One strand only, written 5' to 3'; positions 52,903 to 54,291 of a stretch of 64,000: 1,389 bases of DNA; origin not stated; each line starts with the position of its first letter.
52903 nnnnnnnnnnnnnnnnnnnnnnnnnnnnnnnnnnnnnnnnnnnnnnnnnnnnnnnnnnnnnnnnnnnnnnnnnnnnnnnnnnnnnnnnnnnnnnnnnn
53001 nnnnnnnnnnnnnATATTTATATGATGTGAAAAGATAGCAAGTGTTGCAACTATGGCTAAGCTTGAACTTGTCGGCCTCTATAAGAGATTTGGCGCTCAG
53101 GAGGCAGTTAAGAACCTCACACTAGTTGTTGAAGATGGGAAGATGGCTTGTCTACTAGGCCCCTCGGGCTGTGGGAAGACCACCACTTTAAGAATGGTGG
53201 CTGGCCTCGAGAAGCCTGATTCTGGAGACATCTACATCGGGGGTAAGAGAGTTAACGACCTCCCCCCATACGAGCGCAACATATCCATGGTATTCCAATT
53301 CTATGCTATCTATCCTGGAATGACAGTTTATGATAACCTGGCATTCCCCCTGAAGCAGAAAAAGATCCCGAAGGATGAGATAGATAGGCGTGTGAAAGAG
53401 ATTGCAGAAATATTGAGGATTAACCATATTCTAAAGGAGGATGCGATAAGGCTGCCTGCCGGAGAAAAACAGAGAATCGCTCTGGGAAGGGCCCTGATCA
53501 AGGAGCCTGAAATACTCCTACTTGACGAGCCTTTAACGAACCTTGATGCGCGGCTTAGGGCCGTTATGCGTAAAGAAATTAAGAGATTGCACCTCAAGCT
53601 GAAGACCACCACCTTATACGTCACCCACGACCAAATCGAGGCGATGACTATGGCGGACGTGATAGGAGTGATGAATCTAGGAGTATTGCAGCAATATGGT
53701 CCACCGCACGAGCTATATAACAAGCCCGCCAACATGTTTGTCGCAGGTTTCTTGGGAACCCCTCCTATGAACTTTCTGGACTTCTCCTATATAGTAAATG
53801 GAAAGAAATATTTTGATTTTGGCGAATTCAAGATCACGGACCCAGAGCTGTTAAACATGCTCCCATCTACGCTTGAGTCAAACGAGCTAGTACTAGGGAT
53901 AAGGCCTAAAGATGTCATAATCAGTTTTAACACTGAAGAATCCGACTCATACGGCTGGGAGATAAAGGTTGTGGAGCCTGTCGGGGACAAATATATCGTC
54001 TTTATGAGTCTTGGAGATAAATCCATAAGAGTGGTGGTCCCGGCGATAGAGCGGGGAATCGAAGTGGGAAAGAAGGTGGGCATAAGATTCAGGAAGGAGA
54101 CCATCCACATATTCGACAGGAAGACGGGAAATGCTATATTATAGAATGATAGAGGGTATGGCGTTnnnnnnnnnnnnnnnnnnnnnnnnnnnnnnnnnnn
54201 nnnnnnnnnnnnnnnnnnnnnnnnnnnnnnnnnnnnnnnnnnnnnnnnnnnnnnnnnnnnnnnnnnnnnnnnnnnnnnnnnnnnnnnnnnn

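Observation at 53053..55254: Two tandem, non-identical MalK-type ATPases with complementary degeneracies, suggesting an asymmetric heterodimeric sugar ABC motor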

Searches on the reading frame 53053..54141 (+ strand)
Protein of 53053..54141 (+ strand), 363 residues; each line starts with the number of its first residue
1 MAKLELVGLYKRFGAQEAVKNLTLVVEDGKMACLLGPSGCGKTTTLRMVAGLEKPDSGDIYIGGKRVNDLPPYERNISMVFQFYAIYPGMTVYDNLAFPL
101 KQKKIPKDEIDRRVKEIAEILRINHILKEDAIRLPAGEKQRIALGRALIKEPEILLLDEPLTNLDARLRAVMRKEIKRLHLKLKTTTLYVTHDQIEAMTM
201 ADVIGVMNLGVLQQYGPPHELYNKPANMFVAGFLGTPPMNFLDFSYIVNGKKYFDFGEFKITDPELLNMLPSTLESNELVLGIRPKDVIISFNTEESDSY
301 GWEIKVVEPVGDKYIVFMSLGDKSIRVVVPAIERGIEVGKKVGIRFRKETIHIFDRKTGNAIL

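Call 4: search_protein_families(library=pfam, proteins=[window:53053-54141:+])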
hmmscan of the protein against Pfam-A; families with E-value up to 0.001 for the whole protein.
window:53053-54141:+ (363 aa): 3 families
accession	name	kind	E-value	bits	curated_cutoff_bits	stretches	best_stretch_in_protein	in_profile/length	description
PF00005.33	ABC_tran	-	2e-31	109.8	25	1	19-161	1-136/137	ABC transporter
PF17912.7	OB_MalK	-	6.6e-06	27.3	27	1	235-287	1-52/53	MalK OB fold domain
PF08402.16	TOBE_2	-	7.7e-05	23.2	21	1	281-354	1-76/76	TOBE domain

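Call 5: search_protein_families(library=ncbifam, proteins=[window:53053-54141:+])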
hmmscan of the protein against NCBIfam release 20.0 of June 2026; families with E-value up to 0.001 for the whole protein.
window:53053-54141:+ (363 aa): 185 families (the best 25 are shown)
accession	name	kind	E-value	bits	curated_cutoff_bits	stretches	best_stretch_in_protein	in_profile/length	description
NF008653.0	PRK11650.1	subfamily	1.7e-115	385.9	432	1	1-361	1-354/357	sn-glycerol-3-phosphate ABC transporter ATP-binding protein UgpC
NF008233.0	PRK11000.1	equivalog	2.4e-97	326.1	568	1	1-360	1-358/369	maltose/maltodextrin ABC transporter ATP-binding protein MalK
NF040933.2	ABC_arch_GlcV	equivalog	6.1e-93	311.5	450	1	12-354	11-357/357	glucose ABC transporter ATP-binding protein GlcV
TIGR03265.1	PhnT2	equivalog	3.2e-90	302.9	457.7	1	3-354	4-352/353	putative 2-aminoethylphosphonate ABC transporter ATP-binding protein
NF043075.1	MMSYN1_0197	equivalog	7.3e-86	288.2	550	1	4-354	3-339/341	spermidine/putrescine ABC transporter ATP-binding protein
NF006987.0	PRK09452.1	equivalog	6.7e-85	285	482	1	4-300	18-311/378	spermidine/putrescine ABC transporter ATP-binding protein PotA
TIGR01187.1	potA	subfamily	8.8e-82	274.8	355.6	1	34-303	1-267/325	polyamine ABC transporter ATP-binding protein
NF008513.0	PRK11432.1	equivalog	6e-81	272.1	496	1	4-355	7-348/351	ferric ABC transporter ATP-binding protein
NF040840.2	tungstate_WtpC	equivalog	9.7e-78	261.8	440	1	18-354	15-347/347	tungstate ABC transporter ATP-binding protein WtpC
TIGR03258.1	PhnT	equivalog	4.7e-74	249.5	499.15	1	9-349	14-352/359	2-aminoethylphosphonate ABC transport system ATP-binding subunit PhnT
TIGR00968.1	3a0106s01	subfamily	7e-73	245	342.75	1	9-236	6-233/237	sulfate ABC transporter ATP-binding protein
NF008621.0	PRK11607.1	equivalog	4.8e-70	236.3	613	1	4-288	20-302/377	putrescine ABC transporter ATP-binding subunit PotG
NF008105.0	PRK10851.1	equivalog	1.3e-64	218.2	502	1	5-293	4-285/362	sulfate/thiosulfate ABC transporter ATP-binding protein CysA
TIGR01186.1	proV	subfamily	2e-53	181.8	326.6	1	12-235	2-231/363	betaine/proline/choline family ABC transporter ATP-binding protein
NF040729.1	ABC_ATP_SaoA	equivalog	1.2e-49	169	360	1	16-208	18-207/248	ABC transporter ATP-binding protein SaoA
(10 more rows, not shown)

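Call 6: search_solved_structures(query=window:53053-54141:+, show_alignments=2, max_evalue=1e-40)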
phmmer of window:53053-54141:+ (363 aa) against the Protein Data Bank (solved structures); distinct sequences matched with E-value up to 1e-40: 54.
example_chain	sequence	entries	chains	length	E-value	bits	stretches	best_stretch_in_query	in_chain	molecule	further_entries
2d62_A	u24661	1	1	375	8.8e-106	357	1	1-362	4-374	multiple sugar-binding transport ATP-binding protein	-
1g29_1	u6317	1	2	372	1.6e-105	356.1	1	1-362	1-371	MALTOSE TRANSPORT PROTEIN MALK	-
1v43_A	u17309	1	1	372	4.6e-100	338.2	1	2-362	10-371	sugar-binding transport ATP-binding protein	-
1vci_A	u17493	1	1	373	4.7e-100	338.2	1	2-362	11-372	sugar-binding transport ATP-binding protein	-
7x0q_A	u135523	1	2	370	7.2e-95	321.1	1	1-362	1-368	ABC transporter related protein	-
2yyz_A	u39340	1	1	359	1.5e-91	310.3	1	3-362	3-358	Sugar ABC transporter, ATP-binding protein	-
2it1_A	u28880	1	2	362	5e-91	308.5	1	2-362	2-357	362aa long hypothetical maltose/maltodextrin transport ATP-binding protein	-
6yir_A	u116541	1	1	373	1.6e-85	290.4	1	1-358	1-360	Oligosaccharides import ATP-binding protein MsmX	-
4tqu_S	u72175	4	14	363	2.3e-85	289.9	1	3-358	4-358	AlgS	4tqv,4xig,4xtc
7cad_C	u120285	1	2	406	7.3e-85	288.2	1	14-321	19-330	ABC transporter, ATP-binding protein SugC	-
7cae_C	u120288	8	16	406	1.9e-84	286.8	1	14-321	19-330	ABC transporter, ATP-binding protein SugC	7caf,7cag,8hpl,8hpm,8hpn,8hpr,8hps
8ja7_C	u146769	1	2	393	1.4e-81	277.4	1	15-319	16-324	Trehalose import ATP-binding protein SugC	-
1q1b_A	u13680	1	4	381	2.1e-78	267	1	1-321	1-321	Maltose/maltodextrin transport ATP-binding protein malK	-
1q12_A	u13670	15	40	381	2.1e-78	267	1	1-321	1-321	Maltose/maltodextrin transport ATP-binding protein malK | Maltose/maltodextrin import ATP-binding protein malK | Fused maltose transport subunit, ATP-binding co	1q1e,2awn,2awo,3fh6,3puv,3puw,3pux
9bcr_C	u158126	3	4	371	5.5e-78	265.6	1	4-321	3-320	Maltose/maltodextrin import ATP-binding protein MalK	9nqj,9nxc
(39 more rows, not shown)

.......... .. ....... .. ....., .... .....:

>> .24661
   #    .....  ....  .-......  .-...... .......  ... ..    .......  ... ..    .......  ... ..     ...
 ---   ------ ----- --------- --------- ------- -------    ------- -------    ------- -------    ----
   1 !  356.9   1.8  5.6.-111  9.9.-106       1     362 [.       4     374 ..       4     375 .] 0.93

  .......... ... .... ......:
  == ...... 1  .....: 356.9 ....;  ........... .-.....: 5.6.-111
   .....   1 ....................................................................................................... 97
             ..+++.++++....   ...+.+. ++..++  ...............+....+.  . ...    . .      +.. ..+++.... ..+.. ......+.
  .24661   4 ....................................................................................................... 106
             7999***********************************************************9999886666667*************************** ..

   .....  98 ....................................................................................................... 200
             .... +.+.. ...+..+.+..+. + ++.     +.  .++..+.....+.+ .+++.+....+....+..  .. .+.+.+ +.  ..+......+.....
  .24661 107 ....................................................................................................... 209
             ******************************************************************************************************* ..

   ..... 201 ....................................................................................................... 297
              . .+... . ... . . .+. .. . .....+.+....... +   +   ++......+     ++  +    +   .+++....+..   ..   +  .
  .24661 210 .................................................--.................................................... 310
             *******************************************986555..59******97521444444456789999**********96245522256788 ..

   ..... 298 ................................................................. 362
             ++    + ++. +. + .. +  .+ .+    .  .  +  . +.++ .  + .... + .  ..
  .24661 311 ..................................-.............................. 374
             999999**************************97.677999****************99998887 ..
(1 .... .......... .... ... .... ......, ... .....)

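Call 13: find_homologous_proteins(query=window:53053-54141:+, max_evalue=1e-30)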
Query window:53053-54141:+ (363 aa): 7999 proteins with E <= 1e-30 among 8000 candidates; the best 120 are listed.
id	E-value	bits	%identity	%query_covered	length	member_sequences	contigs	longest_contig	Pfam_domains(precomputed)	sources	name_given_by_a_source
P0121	6.4e-238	806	100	100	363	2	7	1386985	PF00005.34,PF17912.8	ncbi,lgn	ncbi:MAG: ABC transporter ATP-binding protein [Nitrososphaerota archaeon]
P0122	2.3e-206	703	85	100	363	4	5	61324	PF00005.34,PF17912.8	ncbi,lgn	ncbi:MAG: ABC transporter ATP-binding protein [Nitrososphaerota archaeon]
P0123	1.4e-131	457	60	99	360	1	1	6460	PF00005.34,PF13304.13,PF17912.8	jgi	-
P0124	1.8e-131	456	59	99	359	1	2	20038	PF08402.17,PF00005.34,PF17912.8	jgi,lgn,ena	-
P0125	3.0e-131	456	59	99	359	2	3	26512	PF08402.17,PF00005.34,PF17912.8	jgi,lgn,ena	-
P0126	3.1e-128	446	58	99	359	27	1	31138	PF08402.17,PF00005.34,PF17912.8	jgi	jgi:multiple sugar transport system ATP-binding protein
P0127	5.8e-128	445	59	99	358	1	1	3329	PF00005.34,PF17912.8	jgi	jgi:multiple sugar transport system ATP-binding protein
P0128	1.0e-127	444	58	99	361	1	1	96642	PF00005.34,PF17912.8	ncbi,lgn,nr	ncbi:Trehalose import ATP-binding protein SugC [archaeon HR01]|nr:Trehalose import ATP-binding prote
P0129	1.4e-127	444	58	99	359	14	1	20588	PF08402.17,PF00005.34,PF17912.8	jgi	jgi:multiple sugar transport system ATP-binding protein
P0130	1.3e-125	437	57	100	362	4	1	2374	PF08402.17,PF00005.34,PF17912.8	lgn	-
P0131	4.4e-125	435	57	99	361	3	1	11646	PF08402.17,PF00005.34,PF17912.8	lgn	-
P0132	4.1e-124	432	55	100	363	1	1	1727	PF03459.24,PF00005.34,PF17912.8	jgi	jgi:multiple sugar transport system ATP-binding protein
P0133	6.8e-124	431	56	99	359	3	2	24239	PF08402.17,PF00005.34,PF17912.8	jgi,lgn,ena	-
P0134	1.0e-123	431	55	100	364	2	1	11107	PF08402.17,PF00005.34,PF17912.8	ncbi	ncbi:MAG: ABC transporter ATP-binding protein [Candidatus Caldarchaeum sp.]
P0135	1.9e-123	430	55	100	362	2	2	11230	PF08402.17,PF00005.34,PF17912.8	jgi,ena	-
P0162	2.4e-116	407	54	100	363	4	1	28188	PF08402.17,PF00005.34,PF17912.8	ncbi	ncbi:ABC transporter ATP-binding protein [[Eubacterium] cellulosolvens]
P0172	6.8e-114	399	52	100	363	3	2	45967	PF08402.17,PF00005.34,PF17912.8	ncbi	ncbi:MAG: ABC transporter ATP-binding protein [Candidatus Bathyarchaeia archaeon]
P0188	6.6e-112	392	53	100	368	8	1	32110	PF00005.34,PF13304.13,PF17912.8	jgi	jgi:multiple sugar transport system ATP-binding protein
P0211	1.4e-110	388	52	100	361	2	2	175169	PF08402.17,PF00005.34,PF13304.13,PF17912.8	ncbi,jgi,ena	ncbi:MAG: ABC transporter ATP-binding protein [Thermofilaceae archaeon]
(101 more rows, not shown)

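Call 74: find_encoding_contigs(protein=P0128, flank=6000, max_places=1)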
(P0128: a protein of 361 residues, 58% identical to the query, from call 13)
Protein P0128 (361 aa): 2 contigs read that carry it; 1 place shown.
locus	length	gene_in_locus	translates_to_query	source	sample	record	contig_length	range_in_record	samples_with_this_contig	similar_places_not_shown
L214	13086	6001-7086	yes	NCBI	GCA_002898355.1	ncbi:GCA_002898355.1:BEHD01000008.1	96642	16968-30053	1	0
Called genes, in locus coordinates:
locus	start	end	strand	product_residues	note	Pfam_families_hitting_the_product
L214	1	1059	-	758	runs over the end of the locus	PF01315:Ald_Xan_dh_C, PF02738:MoCoBD_1, PF20256:MoCoBD_2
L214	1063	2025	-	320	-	PF02423:OCD_Mu_crystall, PF01488:Shikimate_DH (weak)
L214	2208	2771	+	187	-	PF03737:RraA-like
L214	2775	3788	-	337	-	PF01408:GFO_IDH_MocA, PF02894:GFO_IDH_MocA_C, PF22725:GFO_IDH_MocA_C3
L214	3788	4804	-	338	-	PF01408:GFO_IDH_MocA, PF03447:NAD_binding_3 (weak), PF02894:GFO_IDH_MocA_C, PF22725:GFO_IDH_MocA_C3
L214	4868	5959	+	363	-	PF01408:GFO_IDH_MocA, PF03447:NAD_binding_3, PF22725:GFO_IDH_MocA_C3, PF02894:GFO_IDH_MocA_C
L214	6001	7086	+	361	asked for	PF00005:ABC_tran, PF17912:OB_MalK (weak)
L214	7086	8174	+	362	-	PF00005:ABC_tran, PF17912:OB_MalK (weak), PF08402:TOBE_2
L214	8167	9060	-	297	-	PF00528:BPD_transp_1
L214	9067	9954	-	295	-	PF00528:BPD_transp_1 (weak)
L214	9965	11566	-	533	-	PF01547:SBP_bac_1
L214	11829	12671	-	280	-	-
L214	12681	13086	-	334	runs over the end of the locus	PF01408:GFO_IDH_MocA, PF03447:NAD_binding_3 (weak), PF02894:GFO_IDH_MocA_C (weak), PF22725:GFO_IDH_MocA_C3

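Call 75: find_encoding_contigs(protein=P0172, flank=6000, max_places=1)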
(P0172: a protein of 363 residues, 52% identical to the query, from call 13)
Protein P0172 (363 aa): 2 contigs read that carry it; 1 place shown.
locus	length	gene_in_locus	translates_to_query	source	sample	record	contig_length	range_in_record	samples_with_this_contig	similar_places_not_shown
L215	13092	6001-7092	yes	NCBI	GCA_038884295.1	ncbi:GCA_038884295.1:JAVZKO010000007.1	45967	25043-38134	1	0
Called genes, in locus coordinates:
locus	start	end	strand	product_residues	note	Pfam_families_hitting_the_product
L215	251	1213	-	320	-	PF01261:AP_endonuc_2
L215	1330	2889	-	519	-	PF01547:SBP_bac_1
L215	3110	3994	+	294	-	PF00528:BPD_transp_1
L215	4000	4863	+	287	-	PF00528:BPD_transp_1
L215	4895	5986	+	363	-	PF00005:ABC_tran, PF17912:OB_MalK, PF08402:TOBE_2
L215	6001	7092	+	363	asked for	PF00005:ABC_tran, PF17912:OB_MalK, PF08402:TOBE_2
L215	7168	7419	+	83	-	-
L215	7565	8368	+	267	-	PF01261:AP_endonuc_2, PF03786:UxuA (weak)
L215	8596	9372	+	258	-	PF01996:F420_ligase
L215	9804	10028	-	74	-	PF09889:DUF2116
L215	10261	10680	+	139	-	PF05168:HEPN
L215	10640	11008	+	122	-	PF01909:NTP_transf_2, PF18765:Polbeta (weak)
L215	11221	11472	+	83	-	-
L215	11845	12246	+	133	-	PF01402:RHH_1 (weak), PF08753:NikR_C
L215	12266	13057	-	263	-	PF02540:NAD_synthase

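Call 76: find_encoding_contigs(protein=P0211, flank=6000, max_places=1)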
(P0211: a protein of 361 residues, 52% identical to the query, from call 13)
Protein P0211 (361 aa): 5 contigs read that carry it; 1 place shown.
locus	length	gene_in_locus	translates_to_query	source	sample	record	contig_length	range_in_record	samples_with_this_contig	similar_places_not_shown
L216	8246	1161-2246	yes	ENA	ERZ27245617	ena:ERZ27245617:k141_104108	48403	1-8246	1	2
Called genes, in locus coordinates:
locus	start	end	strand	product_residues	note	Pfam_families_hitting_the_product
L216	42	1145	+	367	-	PF00005:ABC_tran, PF13304:AAA_21 (faint)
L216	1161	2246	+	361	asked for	PF00005:ABC_tran, PF13304:AAA_21 (faint), PF17912:OB_MalK, PF08402:TOBE_2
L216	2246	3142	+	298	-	PF00528:BPD_transp_1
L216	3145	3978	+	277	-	PF00528:BPD_transp_1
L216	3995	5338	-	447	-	PF01547:SBP_bac_1, PF13416:SBP_bac_8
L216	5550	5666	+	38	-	-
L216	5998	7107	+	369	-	PF00310:GATase_2, PF13522:GATase_6 (weak), PF13537:GATase_7 (faint)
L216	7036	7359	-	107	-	-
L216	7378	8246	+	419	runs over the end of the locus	PF01645:Glu_synthase, PF04898:Glu_syn_central, PF00478:IMPDH (weak), PF01070:FMN_dh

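Call 77: find_encoding_contigs(protein=P0162, flank=6000, max_places=1)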
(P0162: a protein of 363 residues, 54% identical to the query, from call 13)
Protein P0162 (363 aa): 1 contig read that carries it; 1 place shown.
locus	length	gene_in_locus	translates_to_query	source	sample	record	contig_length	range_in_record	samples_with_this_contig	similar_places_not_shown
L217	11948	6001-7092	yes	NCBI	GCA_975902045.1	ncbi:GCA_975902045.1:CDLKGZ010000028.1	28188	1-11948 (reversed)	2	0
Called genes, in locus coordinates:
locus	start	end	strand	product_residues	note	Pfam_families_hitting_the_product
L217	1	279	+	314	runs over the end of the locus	-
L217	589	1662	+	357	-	PF01380:SIS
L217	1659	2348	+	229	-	PF00702:Hydrolase, PF13419:HAD_2, PF13242:Hydrolase_like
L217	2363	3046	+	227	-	PF02585:PIG-L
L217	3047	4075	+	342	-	PF01208:URO-D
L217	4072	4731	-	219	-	PF02607:B12-binding_2, PF02310:B12-binding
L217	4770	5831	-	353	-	PF01408:GFO_IDH_MocA, PF02894:GFO_IDH_MocA_C, PF22725:GFO_IDH_MocA_C3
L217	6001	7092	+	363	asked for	PF00005:ABC_tran, PF17912:OB_MalK, PF08402:TOBE_2 (weak)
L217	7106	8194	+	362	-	PF00005:ABC_tran, PF17912:OB_MalK (faint)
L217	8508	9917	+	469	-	PF01565:FAD_binding_4, PF02913:FAD-oxidase_C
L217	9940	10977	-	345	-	PF01012:ETF, PF00766:ETF_alpha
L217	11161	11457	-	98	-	-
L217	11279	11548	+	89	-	-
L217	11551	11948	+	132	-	?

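Call 78: find_encoding_contigs(protein=P0188, flank=6000, max_places=1)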
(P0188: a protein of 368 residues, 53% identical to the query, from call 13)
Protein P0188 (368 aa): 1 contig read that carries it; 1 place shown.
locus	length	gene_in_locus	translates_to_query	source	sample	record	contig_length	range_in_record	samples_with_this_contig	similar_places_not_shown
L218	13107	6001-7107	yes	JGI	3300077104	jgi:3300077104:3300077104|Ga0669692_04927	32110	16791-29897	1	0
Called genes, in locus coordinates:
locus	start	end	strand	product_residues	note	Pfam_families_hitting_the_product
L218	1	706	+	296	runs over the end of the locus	PF13737:DDE_Tnp_1_5, PF01609:DDE_Tnp_1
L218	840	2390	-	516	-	PF01547:SBP_bac_1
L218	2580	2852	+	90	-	PF13340:DUF4096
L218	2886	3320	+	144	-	PF01609:DDE_Tnp_1, PF13586:DDE_Tnp_1_2 (weak)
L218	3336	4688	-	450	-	PF01546:Peptidase_M20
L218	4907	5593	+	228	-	-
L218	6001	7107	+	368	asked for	PF00005:ABC_tran, PF13304:AAA_21 (faint), PF17912:OB_MalK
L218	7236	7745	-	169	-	PF13610:DDE_Tnp_IS240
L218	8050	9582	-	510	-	PF00370:FGGY_N, PF02782:FGGY_C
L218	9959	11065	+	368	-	PF00005:ABC_tran, PF13304:AAA_21 (faint)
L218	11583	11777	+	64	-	PF04014:MazE_antitoxin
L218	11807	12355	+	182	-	PF01895:PhoU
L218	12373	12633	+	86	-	PF01895:PhoU (weak)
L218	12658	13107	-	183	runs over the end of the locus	PF13610:DDE_Tnp_IS240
